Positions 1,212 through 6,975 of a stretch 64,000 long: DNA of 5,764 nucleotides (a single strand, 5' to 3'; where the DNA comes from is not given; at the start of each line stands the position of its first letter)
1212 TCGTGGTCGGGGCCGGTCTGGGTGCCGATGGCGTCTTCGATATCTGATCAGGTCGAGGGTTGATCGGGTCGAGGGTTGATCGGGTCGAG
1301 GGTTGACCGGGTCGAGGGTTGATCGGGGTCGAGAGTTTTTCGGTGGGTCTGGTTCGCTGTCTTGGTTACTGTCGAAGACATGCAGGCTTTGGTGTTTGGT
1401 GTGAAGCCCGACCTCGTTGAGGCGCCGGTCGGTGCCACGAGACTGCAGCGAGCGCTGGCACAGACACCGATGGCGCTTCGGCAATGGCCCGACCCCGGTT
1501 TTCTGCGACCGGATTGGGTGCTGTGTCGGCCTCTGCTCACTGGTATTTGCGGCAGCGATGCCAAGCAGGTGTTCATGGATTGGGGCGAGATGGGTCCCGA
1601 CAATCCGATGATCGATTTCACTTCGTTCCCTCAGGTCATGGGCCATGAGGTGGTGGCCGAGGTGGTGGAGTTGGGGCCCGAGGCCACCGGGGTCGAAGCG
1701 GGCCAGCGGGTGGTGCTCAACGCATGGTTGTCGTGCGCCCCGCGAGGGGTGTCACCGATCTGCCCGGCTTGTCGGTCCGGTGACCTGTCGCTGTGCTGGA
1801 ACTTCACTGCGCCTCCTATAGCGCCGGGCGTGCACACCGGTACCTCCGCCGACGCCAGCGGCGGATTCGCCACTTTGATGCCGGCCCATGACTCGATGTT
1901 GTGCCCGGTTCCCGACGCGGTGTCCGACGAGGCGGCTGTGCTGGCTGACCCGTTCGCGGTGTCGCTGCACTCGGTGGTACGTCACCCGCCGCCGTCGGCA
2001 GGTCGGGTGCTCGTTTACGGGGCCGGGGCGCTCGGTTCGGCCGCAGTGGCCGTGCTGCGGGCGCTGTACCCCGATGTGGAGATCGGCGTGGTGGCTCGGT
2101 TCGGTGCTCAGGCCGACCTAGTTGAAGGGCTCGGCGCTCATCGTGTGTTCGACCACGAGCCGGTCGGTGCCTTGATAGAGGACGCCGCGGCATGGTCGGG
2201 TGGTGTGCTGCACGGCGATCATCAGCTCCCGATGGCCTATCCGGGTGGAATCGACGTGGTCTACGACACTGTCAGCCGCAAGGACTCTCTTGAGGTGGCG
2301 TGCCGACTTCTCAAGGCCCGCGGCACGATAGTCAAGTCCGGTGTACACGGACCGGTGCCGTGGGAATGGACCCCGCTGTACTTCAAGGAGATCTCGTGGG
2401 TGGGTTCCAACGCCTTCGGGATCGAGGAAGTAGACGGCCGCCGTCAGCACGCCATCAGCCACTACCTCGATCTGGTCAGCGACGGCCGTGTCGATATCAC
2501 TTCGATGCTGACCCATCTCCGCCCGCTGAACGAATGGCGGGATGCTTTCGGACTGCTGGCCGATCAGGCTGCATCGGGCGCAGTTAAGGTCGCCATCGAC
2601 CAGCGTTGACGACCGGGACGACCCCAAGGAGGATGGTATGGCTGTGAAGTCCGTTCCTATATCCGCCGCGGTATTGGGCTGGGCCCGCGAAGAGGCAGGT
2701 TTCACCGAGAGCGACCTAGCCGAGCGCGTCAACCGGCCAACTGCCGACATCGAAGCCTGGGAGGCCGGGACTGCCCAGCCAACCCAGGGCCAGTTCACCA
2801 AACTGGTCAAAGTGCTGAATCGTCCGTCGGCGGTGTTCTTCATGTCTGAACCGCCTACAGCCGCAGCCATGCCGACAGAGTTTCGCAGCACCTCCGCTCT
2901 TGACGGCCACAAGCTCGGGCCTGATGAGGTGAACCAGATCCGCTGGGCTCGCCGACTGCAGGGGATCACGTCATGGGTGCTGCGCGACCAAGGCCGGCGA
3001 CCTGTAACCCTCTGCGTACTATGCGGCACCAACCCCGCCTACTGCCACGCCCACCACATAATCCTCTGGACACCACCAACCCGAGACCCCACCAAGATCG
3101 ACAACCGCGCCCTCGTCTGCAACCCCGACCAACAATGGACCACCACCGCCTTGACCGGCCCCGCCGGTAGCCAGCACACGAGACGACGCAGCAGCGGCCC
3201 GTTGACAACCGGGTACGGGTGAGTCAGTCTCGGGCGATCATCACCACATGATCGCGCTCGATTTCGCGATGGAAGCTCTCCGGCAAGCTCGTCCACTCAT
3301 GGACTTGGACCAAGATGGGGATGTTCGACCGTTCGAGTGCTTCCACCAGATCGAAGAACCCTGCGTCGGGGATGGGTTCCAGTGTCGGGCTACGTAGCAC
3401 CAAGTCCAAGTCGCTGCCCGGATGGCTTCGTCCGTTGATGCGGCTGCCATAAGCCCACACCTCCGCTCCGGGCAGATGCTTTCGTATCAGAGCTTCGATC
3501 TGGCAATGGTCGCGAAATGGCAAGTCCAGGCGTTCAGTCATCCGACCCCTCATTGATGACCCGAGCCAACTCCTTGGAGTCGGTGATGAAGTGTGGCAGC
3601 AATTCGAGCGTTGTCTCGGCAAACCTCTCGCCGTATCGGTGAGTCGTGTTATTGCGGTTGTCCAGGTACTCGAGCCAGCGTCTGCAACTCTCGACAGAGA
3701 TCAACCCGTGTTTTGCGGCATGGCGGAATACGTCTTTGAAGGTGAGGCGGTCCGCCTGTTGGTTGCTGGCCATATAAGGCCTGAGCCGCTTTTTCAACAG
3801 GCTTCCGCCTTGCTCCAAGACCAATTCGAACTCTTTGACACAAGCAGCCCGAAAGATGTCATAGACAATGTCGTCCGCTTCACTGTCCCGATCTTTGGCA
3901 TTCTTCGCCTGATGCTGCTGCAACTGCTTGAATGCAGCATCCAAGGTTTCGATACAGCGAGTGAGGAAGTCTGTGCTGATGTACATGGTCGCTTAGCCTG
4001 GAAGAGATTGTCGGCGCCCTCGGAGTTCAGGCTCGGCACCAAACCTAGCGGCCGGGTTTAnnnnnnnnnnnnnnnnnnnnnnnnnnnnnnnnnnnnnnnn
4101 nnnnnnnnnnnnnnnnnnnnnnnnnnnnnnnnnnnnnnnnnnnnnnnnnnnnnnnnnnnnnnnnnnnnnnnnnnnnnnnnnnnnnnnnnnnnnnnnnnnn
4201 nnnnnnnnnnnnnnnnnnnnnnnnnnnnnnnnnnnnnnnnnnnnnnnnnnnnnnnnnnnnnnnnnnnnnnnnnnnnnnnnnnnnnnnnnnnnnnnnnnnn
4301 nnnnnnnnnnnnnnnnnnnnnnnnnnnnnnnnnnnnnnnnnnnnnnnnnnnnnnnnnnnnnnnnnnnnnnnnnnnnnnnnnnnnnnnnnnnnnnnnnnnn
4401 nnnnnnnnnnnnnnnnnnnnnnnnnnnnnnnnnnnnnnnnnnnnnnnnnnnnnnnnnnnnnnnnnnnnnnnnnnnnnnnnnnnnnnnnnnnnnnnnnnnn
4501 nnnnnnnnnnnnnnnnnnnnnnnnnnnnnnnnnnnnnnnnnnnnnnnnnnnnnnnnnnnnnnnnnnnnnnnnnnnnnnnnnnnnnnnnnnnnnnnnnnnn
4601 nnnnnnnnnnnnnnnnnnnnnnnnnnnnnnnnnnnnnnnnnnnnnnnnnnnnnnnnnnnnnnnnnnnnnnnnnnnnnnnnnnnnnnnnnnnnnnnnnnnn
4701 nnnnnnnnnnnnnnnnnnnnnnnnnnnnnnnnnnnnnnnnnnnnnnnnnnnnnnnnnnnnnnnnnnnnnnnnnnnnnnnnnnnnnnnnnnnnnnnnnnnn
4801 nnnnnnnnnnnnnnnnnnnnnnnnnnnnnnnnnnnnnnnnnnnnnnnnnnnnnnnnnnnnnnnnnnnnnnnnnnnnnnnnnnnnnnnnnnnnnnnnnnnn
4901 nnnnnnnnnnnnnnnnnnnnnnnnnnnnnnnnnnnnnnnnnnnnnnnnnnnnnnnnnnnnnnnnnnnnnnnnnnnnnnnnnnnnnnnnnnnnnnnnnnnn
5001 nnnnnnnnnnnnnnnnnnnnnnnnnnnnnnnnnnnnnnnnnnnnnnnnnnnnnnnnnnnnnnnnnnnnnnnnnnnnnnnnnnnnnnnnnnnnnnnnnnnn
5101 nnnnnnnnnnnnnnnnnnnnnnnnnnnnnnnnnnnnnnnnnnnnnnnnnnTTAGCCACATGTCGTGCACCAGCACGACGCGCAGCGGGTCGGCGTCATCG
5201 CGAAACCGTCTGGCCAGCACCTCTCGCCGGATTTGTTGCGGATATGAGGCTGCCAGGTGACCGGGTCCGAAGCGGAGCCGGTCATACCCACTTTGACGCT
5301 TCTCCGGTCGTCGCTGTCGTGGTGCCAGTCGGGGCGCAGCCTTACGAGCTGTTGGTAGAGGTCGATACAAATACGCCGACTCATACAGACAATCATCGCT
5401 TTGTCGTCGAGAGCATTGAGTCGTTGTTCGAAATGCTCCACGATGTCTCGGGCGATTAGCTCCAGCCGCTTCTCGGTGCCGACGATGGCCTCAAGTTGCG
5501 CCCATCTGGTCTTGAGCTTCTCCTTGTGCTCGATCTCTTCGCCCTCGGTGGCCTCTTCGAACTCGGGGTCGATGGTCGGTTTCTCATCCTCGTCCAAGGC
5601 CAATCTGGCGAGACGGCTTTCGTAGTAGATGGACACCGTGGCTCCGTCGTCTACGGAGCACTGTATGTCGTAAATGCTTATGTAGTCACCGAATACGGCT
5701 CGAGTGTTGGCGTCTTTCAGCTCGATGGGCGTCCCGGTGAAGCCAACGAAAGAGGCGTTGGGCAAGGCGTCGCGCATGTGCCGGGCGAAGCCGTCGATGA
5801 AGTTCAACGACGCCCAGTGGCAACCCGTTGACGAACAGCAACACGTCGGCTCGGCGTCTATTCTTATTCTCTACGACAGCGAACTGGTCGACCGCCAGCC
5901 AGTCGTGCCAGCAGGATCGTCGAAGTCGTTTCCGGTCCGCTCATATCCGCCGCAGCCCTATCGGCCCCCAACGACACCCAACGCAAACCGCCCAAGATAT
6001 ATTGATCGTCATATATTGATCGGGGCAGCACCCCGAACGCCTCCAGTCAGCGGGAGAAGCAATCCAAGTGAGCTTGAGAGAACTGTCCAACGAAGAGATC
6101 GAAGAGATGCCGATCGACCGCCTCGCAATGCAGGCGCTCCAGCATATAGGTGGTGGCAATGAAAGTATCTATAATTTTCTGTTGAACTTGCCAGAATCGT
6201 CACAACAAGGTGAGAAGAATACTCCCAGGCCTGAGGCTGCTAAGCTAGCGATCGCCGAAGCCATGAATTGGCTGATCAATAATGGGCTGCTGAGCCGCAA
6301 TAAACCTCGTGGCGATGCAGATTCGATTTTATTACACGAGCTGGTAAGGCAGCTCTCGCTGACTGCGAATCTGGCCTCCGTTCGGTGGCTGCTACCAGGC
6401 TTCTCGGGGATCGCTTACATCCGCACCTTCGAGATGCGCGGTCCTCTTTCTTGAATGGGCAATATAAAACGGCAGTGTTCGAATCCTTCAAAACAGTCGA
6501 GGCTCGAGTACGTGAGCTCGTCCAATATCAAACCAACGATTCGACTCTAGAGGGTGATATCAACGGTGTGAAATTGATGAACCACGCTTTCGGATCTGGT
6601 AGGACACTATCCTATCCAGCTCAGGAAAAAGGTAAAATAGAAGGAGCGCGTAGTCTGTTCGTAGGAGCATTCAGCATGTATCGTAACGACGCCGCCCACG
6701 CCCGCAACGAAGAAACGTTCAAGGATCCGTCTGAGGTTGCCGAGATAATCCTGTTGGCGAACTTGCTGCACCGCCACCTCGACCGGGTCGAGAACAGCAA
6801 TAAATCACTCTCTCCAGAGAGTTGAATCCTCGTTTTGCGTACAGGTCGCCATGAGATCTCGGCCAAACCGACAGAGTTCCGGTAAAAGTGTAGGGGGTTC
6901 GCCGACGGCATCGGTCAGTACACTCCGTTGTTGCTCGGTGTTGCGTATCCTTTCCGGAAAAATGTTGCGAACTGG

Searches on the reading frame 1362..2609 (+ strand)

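Call 10: search_protein_families(library=pfam, proteins=[window:1362-2609:+], max_evalue=0.001)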
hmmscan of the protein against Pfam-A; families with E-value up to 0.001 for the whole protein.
window:1362-2609:+ (415 aa): 3 families
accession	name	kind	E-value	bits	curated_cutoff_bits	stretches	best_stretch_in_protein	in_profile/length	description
PF08240.17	ADH_N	-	5.4e-18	65.6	23.5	1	50-185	2-104/104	Alcohol dehydrogenase GroES-like domain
PF00107.32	ADH_zinc_N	-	1.9e-12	47.7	31.8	1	223-356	1-119/129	Zinc-binding dehydrogenase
PF13602.12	ADH_zinc_N_2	-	6.9e-05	24.2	27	1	294-406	21-130/134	Zinc-binding dehydrogenase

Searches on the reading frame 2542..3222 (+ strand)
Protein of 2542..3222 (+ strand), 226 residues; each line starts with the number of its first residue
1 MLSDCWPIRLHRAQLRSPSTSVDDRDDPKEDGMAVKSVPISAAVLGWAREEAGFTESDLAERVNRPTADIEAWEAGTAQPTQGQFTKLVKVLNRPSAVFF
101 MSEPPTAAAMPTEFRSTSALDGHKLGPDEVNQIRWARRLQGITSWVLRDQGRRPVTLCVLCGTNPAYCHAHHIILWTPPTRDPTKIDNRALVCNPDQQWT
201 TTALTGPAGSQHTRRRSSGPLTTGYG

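Call 99: search_protein_families(library=pfam, proteins=[window:2542-3222:+], max_evalue=0.01)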
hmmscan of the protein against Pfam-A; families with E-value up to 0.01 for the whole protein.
window:2542-3222:+ (226 aa): 2 families
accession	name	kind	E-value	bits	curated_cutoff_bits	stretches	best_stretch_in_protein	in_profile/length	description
PF13560.12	HTH_31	-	5.6e-05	23.8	27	1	43-95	4-57/64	Helix-turn-helix domain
PF01381.28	HTH_3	-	6.5e-05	23.3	23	1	47-96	3-52/55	Helix-turn-helix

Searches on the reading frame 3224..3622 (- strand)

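Call 99: search_protein_families(library=pfam, proteins=[window:3224-3622:-], max_evalue=0.01)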
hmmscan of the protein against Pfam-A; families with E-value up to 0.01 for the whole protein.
window:3224-3622:- (132 aa): 3 families
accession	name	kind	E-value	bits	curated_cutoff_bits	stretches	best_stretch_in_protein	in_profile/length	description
PF01909.29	NTP_transf_2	-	2e-06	28.6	21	1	43-121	5-85/93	Nucleotidyltransferase domain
PF18765.7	Polbeta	-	7.2e-06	26.5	26.9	1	44-132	5-91/93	Polymerase beta, Nucleotidyltransferase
PF22600.2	MTPAP-like_central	-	8.2e-06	26.4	27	1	41-80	28-67/139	Poly(A) RNA polymerase, mitochondrial-like, central palm domain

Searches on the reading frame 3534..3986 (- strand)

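Call 99: search_protein_families(library=pfam, proteins=[window:3534-3986:-], max_evalue=0.01)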
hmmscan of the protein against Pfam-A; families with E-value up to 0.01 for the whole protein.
window:3534-3986:- (150 aa): 2 families
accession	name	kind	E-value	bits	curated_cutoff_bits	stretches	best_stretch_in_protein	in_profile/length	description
PF08780.16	NTase_sub_bind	-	1.1e-18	67.9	31.8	1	12-142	3-122/126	Nucleotidyltransferase substrate binding protein like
PF01934.22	HepT-like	-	0.0017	18.5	23.5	0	74-141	50-117/120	Ribonuclease HepT-like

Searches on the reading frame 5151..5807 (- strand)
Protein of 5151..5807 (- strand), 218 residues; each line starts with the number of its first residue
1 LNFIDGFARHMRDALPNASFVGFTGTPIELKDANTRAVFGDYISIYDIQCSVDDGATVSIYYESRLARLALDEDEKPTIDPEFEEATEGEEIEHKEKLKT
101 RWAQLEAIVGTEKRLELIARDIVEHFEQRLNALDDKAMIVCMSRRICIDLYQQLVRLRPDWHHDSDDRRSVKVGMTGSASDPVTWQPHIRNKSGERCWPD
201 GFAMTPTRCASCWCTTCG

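Call 10: search_protein_families(library=pfam, proteins=[window:5151-5807:-], max_evalue=0.001)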
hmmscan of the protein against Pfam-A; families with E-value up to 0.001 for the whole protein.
window:5151-5807:- (218 aa): 1 family
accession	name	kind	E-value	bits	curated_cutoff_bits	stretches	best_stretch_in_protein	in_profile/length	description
PF18766.7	SWI2_SNF2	-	1.9e-27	96.8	26.7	1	5-95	133-220/221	SWI2/SNF2 ATPase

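Call 11: search_protein_families(library=padloc, proteins=[window:5151-5807:-], max_evalue=0.00001)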
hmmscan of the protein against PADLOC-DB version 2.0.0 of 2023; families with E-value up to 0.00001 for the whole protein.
window:5151-5807:- (218 aa): 5 families
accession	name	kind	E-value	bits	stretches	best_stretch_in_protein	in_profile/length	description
PDLC03040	REase_I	-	1.7e-65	219.5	1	5-193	427-609/1029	Type I restriction enzyme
PDLC03041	REase_I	-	2.9e-23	79.8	1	10-133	468-587/1099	Type I restriction enzyme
PDLC03044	REase_I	-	1e-20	71.4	1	10-144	407-542/1034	Type I restriction enzyme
PDLC03049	REase_I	-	8e-08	28.7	1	9-171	305-457/807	Type I restriction enzyme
PDLC03048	REase_I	-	9.4e-06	22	0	9-159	390-529/976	Type I restriction enzyme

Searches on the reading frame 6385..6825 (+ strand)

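Call 10: search_protein_families(library=pfam, proteins=[window:6385-6825:+], max_evalue=0.001)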
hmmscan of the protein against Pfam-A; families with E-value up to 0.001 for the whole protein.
window:6385-6825:+ (146 aa): 1 family
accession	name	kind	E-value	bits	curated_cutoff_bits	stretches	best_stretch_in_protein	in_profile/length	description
PF09509.15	Hypoth_Ymh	-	3.2e-21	75.9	25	1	11-132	3-119/119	Protein of unknown function (Hypoth_ymh)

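Call 42: search_protein_families(library=ncbifam, proteins=[window:6385-6825:+], max_evalue=0.001)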
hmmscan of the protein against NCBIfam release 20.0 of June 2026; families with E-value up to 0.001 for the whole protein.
window:6385-6825:+ (146 aa): 1 family
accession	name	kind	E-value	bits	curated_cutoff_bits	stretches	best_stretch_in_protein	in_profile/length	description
TIGR02391.1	hypoth_ymh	hypoth_equivalog_domain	5e-18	65.4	39.45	1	11-137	1-125/125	TIGR02391 family protein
